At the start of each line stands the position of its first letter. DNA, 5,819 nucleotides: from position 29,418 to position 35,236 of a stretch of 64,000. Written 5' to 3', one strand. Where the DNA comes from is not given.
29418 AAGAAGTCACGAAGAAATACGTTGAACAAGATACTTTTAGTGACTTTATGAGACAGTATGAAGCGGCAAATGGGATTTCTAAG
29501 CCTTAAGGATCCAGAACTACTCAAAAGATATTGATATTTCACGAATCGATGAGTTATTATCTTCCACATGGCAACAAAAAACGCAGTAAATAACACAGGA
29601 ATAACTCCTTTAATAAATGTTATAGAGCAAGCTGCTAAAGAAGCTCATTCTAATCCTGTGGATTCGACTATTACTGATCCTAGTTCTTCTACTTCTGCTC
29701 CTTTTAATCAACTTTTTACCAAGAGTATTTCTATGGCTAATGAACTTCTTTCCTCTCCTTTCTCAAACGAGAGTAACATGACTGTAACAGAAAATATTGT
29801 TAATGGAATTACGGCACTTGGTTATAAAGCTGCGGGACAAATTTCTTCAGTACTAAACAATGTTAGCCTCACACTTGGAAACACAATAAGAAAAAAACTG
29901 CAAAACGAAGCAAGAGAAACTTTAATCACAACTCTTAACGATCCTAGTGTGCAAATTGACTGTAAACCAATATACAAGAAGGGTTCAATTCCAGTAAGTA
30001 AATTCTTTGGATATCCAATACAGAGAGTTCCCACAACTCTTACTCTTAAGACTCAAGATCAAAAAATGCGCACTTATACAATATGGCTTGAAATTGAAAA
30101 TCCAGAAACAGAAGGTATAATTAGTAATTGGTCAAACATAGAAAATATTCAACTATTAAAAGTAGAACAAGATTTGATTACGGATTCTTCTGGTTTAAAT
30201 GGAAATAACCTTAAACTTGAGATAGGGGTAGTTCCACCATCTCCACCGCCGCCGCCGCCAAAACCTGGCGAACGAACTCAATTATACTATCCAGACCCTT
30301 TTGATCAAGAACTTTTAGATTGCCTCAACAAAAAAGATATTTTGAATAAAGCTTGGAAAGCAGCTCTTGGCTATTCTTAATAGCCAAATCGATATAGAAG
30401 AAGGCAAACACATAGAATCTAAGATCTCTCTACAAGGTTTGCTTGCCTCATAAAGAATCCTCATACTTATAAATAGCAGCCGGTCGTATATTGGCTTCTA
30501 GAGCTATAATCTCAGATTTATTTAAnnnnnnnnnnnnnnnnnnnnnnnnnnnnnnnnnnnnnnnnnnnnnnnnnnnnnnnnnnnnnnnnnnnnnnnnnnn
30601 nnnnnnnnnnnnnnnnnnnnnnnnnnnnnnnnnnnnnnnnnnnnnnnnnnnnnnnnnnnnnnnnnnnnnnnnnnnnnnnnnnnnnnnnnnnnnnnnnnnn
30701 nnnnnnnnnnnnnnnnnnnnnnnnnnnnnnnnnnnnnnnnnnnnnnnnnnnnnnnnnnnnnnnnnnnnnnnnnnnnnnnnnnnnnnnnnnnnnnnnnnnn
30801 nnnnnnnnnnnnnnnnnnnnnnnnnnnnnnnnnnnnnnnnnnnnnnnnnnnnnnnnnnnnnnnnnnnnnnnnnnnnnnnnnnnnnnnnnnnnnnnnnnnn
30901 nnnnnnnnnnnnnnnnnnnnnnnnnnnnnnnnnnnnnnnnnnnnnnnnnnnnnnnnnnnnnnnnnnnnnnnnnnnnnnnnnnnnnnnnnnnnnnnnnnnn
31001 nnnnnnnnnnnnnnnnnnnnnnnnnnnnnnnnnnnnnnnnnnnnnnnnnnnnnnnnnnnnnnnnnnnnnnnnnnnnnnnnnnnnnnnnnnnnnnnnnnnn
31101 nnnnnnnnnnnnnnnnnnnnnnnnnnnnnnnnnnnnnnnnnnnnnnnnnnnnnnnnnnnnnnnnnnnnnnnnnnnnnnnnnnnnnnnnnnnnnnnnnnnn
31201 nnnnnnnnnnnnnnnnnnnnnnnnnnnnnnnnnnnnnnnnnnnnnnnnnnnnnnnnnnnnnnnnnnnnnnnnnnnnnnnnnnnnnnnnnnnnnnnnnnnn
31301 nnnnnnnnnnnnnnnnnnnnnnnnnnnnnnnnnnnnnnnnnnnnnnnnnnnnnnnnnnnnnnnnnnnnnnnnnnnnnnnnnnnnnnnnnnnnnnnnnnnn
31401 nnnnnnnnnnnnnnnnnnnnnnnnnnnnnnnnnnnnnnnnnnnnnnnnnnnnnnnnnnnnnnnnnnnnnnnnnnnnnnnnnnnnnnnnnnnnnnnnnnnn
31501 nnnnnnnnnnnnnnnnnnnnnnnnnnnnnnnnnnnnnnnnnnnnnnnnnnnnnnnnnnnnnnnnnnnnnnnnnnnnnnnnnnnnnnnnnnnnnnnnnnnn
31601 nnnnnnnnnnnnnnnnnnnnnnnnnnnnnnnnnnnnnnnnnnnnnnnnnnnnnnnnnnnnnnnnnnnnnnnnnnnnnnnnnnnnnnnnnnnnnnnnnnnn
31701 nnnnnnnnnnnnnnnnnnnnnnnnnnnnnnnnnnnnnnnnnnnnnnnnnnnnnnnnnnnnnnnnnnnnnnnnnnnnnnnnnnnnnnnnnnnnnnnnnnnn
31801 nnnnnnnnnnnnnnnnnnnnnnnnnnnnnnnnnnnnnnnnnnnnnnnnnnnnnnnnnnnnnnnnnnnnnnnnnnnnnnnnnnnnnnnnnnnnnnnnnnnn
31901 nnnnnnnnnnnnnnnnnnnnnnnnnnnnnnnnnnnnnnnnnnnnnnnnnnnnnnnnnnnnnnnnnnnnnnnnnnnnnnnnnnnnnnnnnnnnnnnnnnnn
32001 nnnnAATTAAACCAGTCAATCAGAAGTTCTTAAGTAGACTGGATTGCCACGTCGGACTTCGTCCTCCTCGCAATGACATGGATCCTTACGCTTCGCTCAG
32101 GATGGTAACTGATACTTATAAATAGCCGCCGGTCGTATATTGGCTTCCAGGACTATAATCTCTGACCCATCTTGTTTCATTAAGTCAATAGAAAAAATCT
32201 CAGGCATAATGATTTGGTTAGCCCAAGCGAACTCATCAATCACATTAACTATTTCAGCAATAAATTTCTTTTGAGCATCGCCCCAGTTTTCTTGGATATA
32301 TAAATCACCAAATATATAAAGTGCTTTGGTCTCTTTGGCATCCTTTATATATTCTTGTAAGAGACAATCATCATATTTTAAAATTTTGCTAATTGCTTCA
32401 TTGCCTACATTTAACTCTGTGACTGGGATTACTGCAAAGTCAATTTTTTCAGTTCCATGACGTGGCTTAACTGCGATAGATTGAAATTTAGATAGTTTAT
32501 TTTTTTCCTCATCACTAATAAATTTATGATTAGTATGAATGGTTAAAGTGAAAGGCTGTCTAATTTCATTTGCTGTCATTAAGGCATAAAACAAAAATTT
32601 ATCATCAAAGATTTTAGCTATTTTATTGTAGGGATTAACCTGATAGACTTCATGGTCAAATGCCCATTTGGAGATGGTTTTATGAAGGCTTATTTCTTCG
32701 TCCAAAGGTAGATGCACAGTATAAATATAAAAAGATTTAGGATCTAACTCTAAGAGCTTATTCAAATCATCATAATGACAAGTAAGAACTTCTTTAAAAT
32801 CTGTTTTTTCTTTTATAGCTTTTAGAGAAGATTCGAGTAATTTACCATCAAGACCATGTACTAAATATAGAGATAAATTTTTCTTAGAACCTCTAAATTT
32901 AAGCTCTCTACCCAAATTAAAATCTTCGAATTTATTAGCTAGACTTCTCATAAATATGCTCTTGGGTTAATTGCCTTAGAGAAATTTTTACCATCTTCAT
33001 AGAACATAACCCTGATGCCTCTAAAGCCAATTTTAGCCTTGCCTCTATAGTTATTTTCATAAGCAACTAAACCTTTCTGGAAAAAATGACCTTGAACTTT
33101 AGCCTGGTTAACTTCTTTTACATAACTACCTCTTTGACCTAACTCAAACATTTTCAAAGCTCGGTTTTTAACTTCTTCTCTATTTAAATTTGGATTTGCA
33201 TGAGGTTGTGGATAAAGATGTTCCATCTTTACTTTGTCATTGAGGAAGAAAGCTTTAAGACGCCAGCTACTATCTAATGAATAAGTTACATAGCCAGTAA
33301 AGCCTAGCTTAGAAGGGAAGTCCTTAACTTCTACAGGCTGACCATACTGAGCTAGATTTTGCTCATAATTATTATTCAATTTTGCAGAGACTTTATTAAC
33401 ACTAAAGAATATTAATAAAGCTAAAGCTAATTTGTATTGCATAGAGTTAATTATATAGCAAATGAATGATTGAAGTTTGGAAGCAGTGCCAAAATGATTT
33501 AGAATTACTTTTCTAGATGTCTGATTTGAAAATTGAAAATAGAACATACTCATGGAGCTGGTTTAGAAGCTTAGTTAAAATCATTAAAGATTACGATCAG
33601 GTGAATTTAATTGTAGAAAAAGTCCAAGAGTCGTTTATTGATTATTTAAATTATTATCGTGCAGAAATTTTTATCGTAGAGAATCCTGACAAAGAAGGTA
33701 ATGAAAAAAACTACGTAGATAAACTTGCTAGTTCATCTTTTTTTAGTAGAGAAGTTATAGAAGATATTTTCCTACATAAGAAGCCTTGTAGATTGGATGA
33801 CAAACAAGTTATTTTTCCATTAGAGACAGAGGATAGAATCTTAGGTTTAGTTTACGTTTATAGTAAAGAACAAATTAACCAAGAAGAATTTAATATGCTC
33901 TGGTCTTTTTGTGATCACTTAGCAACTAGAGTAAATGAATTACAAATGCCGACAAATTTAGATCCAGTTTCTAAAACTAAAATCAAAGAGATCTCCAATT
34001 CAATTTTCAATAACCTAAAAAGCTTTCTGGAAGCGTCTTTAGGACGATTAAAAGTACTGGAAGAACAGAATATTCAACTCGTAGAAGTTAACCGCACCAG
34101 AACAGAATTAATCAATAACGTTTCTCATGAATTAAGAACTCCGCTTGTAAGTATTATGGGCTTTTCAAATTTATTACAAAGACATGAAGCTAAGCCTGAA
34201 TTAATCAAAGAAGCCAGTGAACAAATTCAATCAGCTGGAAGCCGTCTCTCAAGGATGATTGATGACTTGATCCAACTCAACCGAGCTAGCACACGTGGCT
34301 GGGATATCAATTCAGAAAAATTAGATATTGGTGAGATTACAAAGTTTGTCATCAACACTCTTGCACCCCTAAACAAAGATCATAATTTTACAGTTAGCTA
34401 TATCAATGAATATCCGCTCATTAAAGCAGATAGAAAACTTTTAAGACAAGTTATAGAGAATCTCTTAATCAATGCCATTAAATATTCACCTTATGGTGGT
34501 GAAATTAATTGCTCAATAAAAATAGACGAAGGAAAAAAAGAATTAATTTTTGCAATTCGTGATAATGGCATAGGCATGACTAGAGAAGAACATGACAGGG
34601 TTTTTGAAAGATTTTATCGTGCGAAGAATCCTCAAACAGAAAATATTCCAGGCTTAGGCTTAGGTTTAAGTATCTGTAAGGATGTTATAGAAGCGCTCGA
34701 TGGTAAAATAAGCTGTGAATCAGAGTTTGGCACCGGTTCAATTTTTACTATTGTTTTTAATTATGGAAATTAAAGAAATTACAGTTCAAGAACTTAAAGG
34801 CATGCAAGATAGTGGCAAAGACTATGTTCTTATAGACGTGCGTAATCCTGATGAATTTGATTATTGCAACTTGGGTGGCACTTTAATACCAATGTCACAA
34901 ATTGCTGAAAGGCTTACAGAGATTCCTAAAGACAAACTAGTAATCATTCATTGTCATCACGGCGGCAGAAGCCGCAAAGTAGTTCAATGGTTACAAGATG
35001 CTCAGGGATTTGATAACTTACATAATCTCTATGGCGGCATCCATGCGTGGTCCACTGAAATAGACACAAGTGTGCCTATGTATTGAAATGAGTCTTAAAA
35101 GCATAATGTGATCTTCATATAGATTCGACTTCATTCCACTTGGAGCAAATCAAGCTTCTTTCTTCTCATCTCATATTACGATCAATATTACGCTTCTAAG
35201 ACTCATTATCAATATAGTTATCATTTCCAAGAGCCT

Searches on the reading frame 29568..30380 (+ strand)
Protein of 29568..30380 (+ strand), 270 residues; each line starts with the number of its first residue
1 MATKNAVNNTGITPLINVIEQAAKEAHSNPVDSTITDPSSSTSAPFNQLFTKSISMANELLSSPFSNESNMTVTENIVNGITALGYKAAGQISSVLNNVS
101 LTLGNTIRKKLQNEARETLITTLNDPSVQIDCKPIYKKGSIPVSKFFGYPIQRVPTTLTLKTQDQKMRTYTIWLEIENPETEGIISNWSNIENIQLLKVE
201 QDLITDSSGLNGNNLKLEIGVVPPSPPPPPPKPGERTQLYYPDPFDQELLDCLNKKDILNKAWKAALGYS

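Call 16: find_encoding_contigs(protein=window:29568-30380:+, flank=10000, max_places=2)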
Protein window:29568-30380:+ (270 aa): 7 contigs read that carry it; 2 places shown.
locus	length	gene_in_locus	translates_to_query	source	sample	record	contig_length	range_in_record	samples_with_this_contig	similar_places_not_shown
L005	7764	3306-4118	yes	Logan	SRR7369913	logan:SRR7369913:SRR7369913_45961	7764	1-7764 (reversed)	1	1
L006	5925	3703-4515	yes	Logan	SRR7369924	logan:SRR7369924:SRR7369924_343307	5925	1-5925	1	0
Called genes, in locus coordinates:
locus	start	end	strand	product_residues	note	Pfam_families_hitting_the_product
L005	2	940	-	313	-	?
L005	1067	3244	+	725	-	-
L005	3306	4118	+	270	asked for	-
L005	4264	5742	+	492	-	-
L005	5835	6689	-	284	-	-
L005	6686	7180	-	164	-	-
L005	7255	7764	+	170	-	?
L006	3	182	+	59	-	?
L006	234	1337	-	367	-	PF00478:IMPDH, PF03060:NMO, PF01070:FMN_dh (weak), PF01645:Glu_synthase (weak)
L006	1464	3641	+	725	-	-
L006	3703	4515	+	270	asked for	-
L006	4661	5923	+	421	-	?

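Call 19: search_protein_families(library=pfam, proteins=[window:29568-30380:+], max_evalue=0.00001)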
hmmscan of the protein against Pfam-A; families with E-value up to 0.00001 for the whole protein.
window:29568-30380:+ (270 aa): 0 families

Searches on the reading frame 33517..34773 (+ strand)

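Call 19: search_protein_families(library=pfam, proteins=[window:33517-34773:+], max_evalue=0.00001)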
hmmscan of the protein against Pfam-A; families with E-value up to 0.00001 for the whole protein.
window:33517-34773:+ (418 aa): 2 families
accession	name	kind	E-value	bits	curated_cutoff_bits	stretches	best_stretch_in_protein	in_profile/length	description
PF02518.31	HATPase_c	-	9.2e-28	97.3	26.4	1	305-414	2-107/111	Histidine kinase-, DNA gyrase B-, and HSP90-like ATPase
PF00512.31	HisKA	-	1.3e-16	60.8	26.9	1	195-257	2-63/66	His Kinase A (phospho-acceptor) domain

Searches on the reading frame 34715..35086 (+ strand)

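Call 19: search_protein_families(library=pfam, proteins=[window:34715-35086:+], max_evalue=0.00001)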
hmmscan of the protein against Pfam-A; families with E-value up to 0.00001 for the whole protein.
window:34715-35086:+ (123 aa): 1 family
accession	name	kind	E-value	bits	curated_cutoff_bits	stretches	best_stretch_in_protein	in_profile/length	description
PF00581.25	Rhodanese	-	6.1e-15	56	22.2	1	23-114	1-101/102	Rhodanese-like domain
